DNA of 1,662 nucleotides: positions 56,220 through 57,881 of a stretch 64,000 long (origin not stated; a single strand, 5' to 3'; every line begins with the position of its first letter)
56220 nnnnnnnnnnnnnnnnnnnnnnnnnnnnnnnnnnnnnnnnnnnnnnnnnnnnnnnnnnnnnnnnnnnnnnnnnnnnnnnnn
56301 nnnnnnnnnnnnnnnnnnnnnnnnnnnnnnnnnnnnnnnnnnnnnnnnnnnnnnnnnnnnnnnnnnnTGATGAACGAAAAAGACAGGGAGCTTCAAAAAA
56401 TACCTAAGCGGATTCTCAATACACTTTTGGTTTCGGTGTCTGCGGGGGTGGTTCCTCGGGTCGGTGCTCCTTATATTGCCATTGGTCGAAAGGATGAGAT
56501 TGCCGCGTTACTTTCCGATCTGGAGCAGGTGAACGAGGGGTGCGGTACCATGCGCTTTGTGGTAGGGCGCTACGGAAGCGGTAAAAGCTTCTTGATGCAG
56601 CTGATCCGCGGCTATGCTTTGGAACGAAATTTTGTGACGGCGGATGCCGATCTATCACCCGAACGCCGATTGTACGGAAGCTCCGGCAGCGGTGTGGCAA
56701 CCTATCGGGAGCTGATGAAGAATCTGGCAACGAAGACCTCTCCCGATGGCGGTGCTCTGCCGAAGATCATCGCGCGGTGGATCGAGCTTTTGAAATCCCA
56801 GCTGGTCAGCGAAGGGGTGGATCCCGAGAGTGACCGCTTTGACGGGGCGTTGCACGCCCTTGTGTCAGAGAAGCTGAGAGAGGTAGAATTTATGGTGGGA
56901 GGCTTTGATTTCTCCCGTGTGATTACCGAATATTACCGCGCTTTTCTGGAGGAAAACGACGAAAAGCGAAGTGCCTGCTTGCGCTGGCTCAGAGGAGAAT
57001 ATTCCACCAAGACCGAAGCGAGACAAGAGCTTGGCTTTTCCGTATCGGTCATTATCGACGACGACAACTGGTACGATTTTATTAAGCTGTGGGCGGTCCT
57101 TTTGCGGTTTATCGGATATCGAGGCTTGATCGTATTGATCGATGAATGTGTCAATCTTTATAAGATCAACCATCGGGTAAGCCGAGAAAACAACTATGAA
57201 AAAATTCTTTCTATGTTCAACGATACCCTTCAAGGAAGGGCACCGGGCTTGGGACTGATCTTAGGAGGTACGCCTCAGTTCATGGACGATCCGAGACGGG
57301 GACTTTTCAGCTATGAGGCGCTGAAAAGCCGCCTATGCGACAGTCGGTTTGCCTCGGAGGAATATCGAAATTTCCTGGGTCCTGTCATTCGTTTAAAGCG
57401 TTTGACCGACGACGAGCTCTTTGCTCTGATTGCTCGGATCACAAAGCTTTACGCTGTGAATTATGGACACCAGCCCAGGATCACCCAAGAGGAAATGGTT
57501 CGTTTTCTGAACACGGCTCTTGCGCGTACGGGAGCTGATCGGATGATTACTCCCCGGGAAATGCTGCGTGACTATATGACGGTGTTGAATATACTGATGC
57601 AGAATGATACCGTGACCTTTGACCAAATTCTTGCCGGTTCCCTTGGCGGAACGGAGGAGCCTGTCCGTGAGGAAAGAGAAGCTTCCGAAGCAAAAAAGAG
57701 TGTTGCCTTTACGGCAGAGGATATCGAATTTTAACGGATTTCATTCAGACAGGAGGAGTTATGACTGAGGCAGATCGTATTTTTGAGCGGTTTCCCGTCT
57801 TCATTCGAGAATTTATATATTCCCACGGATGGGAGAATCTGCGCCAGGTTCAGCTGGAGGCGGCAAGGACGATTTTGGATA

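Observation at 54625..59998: TerB-N/C protein, DUF2791-like ATPase and Lhr-like helicase cassette (Shango-type anti-phage system)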

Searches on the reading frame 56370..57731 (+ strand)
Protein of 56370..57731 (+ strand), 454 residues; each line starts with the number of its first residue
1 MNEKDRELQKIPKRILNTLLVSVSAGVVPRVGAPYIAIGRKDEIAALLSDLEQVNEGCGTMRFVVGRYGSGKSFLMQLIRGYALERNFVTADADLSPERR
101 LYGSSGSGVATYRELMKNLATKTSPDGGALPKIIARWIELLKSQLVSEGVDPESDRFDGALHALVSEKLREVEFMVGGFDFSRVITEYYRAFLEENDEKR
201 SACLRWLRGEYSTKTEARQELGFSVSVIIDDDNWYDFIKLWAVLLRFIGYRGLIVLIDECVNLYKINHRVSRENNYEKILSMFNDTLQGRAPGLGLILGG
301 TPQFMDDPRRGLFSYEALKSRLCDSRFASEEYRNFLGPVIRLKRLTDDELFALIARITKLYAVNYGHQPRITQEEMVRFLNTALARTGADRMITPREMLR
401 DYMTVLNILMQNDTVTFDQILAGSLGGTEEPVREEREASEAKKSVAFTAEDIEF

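Call 3: search_protein_families(library=padloc, proteins=[window:56370-57731:+], max_evalue=0.01)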
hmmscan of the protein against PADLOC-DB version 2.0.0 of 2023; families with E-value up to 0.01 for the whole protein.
window:56370-57731:+ (454 aa): 2 families
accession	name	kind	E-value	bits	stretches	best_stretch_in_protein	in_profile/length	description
PDLC03959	SngB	-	5.2e-168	557.7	1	9-424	4-418/439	-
PDLC02494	BrxD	-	4.8e-51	172.3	1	13-420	6-409/440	BrxD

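Call 4: search_protein_families(library=pfam, proteins=[window:56370-57731:+], max_evalue=0.01)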
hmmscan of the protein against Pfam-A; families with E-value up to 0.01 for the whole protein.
window:56370-57731:+ (454 aa): 3 families
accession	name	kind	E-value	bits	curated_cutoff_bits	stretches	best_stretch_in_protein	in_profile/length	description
PF10923.14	BrxC_BrxD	-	3.4e-157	524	22.2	1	11-422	1-411/414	BREX system ATP-binding protein BrxC/D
PF13191.12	AAA_16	-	3.5e-09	37.8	32.6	1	38-167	3-125/167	AAA ATPase domain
PF13401.12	AAA_22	-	0.0034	18.1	27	0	63-124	9-59/130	AAA domain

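Call 21: search_protein_families(library=ncbifam, proteins=[window:56370-57731:+], max_evalue=0.01)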
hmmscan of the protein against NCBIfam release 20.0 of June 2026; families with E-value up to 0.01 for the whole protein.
window:56370-57731:+ (454 aa): 1 family
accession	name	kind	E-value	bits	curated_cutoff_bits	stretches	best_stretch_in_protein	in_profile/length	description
NF033438.1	BREX_BrxD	equivalog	1.2e-49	169.5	350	1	18-411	7-396/423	BREX system ATP-binding protein BrxD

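Call 38: search_solved_structures(query=window:56370-57731:+, max_evalue=0.1)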
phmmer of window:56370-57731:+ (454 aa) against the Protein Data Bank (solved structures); distinct sequences matched with E-value up to 0.1: 0.

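Call 43: search_dna_similar(query=window:56370-57731:+, collection=phages, mode=protein, max_evalue=0.00001, max_rows=15)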
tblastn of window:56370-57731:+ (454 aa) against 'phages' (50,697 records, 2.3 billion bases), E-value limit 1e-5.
No match.

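Call 80: find_related_loci(query=window:56370-57731:+, collection=viral_contigs, flank=8000)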
Query window:56370-57731:+ (454 aa) in viral_contigs; peptide patterns used: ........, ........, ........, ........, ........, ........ (x = any residue, [..] = any of these).
3 stretches matched a pattern; 1 encode a relative of the query (tblastn E <= 1e-3); 1 distinct loci.
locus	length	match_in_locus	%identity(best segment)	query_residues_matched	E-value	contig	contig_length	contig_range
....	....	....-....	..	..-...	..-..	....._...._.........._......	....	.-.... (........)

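Call 81: search_dna_similar(query=window:56370-57731:+, collection=plasmids, mode=protein, max_evalue=1e-20, max_rows=25)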
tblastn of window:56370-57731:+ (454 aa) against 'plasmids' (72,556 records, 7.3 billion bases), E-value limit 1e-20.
Records with a match: 690; places in all: 693; records where one place covers at least 80% of the query: 678.
Best place of each record, by identity: <60% 690.
By first word of the organism name: Klebsiella 449; Salmonella 144; Escherichia 14; Sulfitobacter 7; Phaeobacter 5; Bradyrhizobium 4; Raoultella 4; Mesorhizobium 3; Azospirillum 3; Paracoccus 3; and 43 more.
By predicted mobility (MOB-suite, as given by PLSDB): conjugative 541; non-mobilizable 105; mobilizable 44.
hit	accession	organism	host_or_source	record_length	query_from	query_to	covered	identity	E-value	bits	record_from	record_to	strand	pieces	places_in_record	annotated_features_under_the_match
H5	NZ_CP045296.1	Paenibacillus cellulositrophicus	cell culture,Thai soil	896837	10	422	91%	50.5%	2e-142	457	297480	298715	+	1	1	ATP-binding protein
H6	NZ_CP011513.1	Paenibacillus peoriae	cell culture,soil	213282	11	428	92%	49.4%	4e-140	451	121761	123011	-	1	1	ATP-binding protein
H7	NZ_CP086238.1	Clostridium estertheticum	single colony,bovine feces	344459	1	422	93%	47.8%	2e-131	425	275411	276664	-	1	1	ATP-binding protein | TerB N-terminal domain-containing protein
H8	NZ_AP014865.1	Bacillus thuringiensis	-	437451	7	412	89%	45.1%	4e-115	378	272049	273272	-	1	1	ATP-binding protein | TerB N-terminal domain-containing protein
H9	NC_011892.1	Methylobacterium nodulans ORS 2060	-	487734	11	412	89%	45.5%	2e-97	327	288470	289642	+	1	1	none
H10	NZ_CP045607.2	Bacillus cereus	Whole organism,soil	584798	11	412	89%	45.1%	3e-114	376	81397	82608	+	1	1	ATP-binding protein | TerB N-terminal domain-containing protein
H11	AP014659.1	Bradyrhizobium diazoefficiens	-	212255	2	421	93%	41.5%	7e-102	340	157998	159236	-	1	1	uncharacterized protein | uncharacterized protein (Precursor)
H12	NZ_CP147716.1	Bradyrhizobium sp. 27S5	-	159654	2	421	93%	41.5%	2e-101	339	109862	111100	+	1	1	ATP-binding protein | TerB N-terminal domain-containing protein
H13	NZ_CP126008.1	Bradyrhizobium elkanii USDA 94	Glycine max,soybean,root nodule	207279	2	421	93%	41.3%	4e-100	335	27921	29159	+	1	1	ATP-binding protein | TerB N-terminal domain-containing protein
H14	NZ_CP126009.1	Bradyrhizobium elkanii USDA 94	Glycine max,soybean,root nodule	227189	2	421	93%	41.3%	4e-100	335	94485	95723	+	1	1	ATP-binding protein | TerB N-terminal domain-containing protein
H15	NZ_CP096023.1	Halocatena salina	cell culture,sediment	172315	7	422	92%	41.6%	3e-103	344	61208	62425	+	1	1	ATP-binding protein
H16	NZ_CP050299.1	Mesorhizobium huakuii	Oxytropis kamtschatica,cell ...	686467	11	422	91%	41.7%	5e-98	329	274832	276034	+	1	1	ATP-binding protein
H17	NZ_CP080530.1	Mesorhizobium sp. AR02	Oxytropis sp.,Cell culture,root nodule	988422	11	422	91%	41.7%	7e-98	328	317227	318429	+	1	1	ATP-binding protein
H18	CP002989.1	halophilic archaeon DL31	-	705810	2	422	93%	40.9%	3e-103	344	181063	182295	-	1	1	hypothetical protein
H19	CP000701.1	Rhizorhabdus wittichii RW1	-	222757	1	423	93%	40.5%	6e-101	337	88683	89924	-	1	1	hypothetical protein | protein of unknown function DUF805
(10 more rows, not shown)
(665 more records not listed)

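Call 82: get_annotated_region(hit=H7, flank=6000)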
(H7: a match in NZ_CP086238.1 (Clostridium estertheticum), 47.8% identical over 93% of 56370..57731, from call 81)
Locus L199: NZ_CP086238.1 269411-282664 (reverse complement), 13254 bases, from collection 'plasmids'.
description: Clostridium estertheticum strain CF002 plasmid pCF002-344, complete sequence
organism: Clostridium estertheticum (NCBI taxid 238834)
taxonomy: Bacteria; Bacillota; Clostridia; Eubacteriales; Clostridiaceae; Clostridium; Clostridium estertheticum
host: -; source: single colony,bovine feces; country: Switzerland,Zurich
typing (MOB-suite, as given by PLSDB): non-mobilizable
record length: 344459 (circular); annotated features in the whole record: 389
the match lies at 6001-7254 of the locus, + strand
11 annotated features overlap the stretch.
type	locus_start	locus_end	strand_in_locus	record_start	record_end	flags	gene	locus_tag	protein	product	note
CDS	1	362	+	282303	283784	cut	-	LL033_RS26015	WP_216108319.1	amino acid adenylation domain-containing protein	-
CDS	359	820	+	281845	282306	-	-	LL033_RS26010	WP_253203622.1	GNAT family N-acetyltransferase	-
CDS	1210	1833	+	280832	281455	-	-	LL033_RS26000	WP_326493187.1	MFS transporter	GO:0055085 - transmembrane transport [Evidence IEA]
CDS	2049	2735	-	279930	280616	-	-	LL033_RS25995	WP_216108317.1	alpha/beta hydrolase-fold protein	-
CDS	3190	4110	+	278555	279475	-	-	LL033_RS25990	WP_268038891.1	relaxase/mobilization nuclease domain-containing protein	-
CDS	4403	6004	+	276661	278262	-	-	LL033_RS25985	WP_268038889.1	TerB N-terminal domain-containing protein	-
CDS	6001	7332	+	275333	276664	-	-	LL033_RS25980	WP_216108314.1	ATP-binding protein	-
CDS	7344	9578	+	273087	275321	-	-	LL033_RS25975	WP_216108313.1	DEAD/DEAH box helicase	-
CDS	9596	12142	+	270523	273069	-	-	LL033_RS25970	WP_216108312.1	ATP-binding cassette domain-containing protein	-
CDS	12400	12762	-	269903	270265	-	-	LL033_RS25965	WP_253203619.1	IS110 family transposase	-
CDS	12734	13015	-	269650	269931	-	-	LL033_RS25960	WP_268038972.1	transposase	GO:0006313 - DNA transposition [Evidence IEA]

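Call 90: search_dna_similar(query=window:56370-57731:+, collection=plasmids, mode=protein, max_evalue=1e-20, max_rows=12, rows=spread)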
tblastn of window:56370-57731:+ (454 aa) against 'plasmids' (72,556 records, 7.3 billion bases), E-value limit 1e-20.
Records with a match: 690; places in all: 693; records where one place covers at least 80% of the query: 678.
Best place of each record, by identity: <60% 690.
By first word of the organism name: Klebsiella 449; Salmonella 144; Escherichia 14; Sulfitobacter 7; Phaeobacter 5; Bradyrhizobium 4; Raoultella 4; Mesorhizobium 3; Azospirillum 3; Paracoccus 3; and 43 more.
By predicted mobility (MOB-suite, as given by PLSDB): conjugative 541; non-mobilizable 105; mobilizable 44.
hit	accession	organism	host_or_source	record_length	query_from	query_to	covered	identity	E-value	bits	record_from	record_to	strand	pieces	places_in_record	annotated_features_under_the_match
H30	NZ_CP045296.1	Paenibacillus cellulositrophicus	cell culture,Thai soil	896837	10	422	91%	50.5%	2e-142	457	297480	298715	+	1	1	ATP-binding protein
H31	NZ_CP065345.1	Klebsiella pneumoniae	pure culture,river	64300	17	423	90%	38.7%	8e-95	320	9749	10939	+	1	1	ATP-binding protein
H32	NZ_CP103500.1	Klebsiella pneumoniae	Homo sapiens,blood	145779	17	423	90%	38.5%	3e-94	318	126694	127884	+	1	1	ATP-binding protein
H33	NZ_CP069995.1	Klebsiella pneumoniae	Homo sapiens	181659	17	423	90%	38.5%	3e-94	318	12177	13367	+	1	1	ATP-binding protein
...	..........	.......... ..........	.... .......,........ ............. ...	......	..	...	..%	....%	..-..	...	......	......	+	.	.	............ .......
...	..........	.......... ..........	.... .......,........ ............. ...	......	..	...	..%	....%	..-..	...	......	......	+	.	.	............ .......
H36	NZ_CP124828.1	Klebsiella pneumoniae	Homo sapiens,Human gut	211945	17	423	90%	38.5%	3e-94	318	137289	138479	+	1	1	ATP-binding protein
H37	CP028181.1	Klebsiella pneumoniae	Homo sapiens,human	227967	17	423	90%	38.5%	3e-94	318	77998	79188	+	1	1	ATP-binding protein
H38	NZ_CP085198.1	Klebsiella quasipneumoniae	Children,cell culture,BALF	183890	17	423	90%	38.5%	6e-94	317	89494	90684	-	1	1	ATP-binding protein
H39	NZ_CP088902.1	Salmonella enterica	Homo sapiens,blood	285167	17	423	90%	38.0%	7e-93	314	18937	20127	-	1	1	ATP-binding protein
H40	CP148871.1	Salmonella enterica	Dog,single cell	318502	17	423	90%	38.0%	7e-93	314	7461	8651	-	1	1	ATP-binding protein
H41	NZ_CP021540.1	Klebsiella pneumoniae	-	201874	17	221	45%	37.1%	3e-42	167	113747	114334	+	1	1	none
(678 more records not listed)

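Call 91: get_annotated_region(hit=H33, flank=5000)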
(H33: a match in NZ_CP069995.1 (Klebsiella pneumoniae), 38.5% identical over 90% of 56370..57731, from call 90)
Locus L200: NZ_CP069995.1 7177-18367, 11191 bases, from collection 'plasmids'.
description: Klebsiella pneumoniae strain FDAARGOS_1321 plasmid unnamed, complete sequence
organism: Klebsiella pneumoniae (NCBI taxid 573)
taxonomy: Bacteria; Pseudomonadota; Gammaproteobacteria; Enterobacterales; Enterobacteriaceae; Klebsiella; Klebsiella pneumoniae
host: -; source: Homo sapiens; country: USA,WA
typing (MOB-suite, as given by PLSDB): conjugative; replicon IncFIB; relaxase MOBF,MOBF; mating-pair formation MPF_T
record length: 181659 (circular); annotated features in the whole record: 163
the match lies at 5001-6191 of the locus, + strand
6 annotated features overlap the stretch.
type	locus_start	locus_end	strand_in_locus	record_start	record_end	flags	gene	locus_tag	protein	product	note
CDS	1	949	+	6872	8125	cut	lacY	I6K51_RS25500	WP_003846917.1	lactose permease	-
CDS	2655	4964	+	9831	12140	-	-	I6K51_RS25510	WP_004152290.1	TerB N-terminal domain-containing protein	-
CDS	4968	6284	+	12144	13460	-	-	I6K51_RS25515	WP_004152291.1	ATP-binding protein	-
CDS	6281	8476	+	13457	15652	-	-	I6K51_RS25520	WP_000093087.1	DEAD/DEAH box helicase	-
CDS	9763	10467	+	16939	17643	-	-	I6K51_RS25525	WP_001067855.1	IS6-like element IS26 family transposase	GO:0006313 - DNA transposition [Evidence IEA]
CDS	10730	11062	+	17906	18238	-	-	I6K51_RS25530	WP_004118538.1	multidrug efflux SMR transporter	-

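Call 98: search_protein_families(library=padloc, proteins=[L200:2655-4961:+, L200:4968-6281:+, L200:6281-8473:+, L199:4403-6001:+], max_evalue=1e-10)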
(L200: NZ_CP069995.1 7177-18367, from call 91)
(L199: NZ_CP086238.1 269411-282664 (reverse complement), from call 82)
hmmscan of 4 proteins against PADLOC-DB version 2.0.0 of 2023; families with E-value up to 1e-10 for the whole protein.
L200:2655-4961:+ (769 aa): 1 family
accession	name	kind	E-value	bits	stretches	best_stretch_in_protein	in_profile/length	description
PDLC03958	SngA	-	1e-104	350.1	1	41-768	12-524/528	-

L200:4968-6281:+ (438 aa): 2 families
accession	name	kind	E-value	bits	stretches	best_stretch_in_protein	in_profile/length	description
PDLC03959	SngB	-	3.4e-186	617.6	1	1-438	1-439/439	-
PDLC02494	BrxD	-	1.4e-43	147.7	1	6-401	4-405/440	BrxD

L200:6281-8473:+ (731 aa): 21 families
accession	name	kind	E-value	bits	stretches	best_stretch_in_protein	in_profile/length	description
PDLC03960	SngC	-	4.6e-282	936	1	2-729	3-719/720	-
PDLC02503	BrxHI|BrxHII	-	5.4e-115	383.3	1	2-728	2-689/698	BrxHI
PDLC02501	BrxHI|BrxHII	-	2.1e-71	239.2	1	18-562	18-534/925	BrxHI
PDLC02897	DpdJ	-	1.5e-29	100.5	1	7-363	84-451/1570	DpdJ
PDLC02864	DpdF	-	1e-22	78.7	1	20-388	19-353/610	DpdF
PDLC00037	DruE3|DruE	-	2.5e-22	76.5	1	39-207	118-310/2055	SNF2 family N-terminal domain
PDLC00035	DruE3|DruE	-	4.6e-20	69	1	37-202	117-305/1460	SNF2 family N-terminal domain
PDLC02861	DpdF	-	5.5e-20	69.2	1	20-414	25-384/611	DpdF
PDLC03928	PsyrT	-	4e-19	66.4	1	22-182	20-174/689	-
PDLC02870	DpdF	-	5e-18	62.9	1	20-369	10-326/534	DpdF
PDLC00036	DruE3|DruE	-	7.7e-18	61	0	31-201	100-290/2023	SNF2 family N-terminal domain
PDLC02896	DpdJ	-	1.7e-14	50.5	0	28-88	164-234/1487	DpdJ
PDLC02865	DpdF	-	4.2e-14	49.1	1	19-369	755-1076/1499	DpdF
PDLC00013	DruE1|DruE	-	1.4e-12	44.4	0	28-92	96-169/1776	SNF2 family N-terminal domain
PDLC01252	Cas3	-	3e-12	44.6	1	42-365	2-290/324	CAS-I; effector_G3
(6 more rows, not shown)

L199:4403-6001:+ (533 aa): 1 family
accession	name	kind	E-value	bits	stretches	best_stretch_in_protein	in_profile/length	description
PDLC03958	SngA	-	6.4e-63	212.1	1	50-528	53-527/528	-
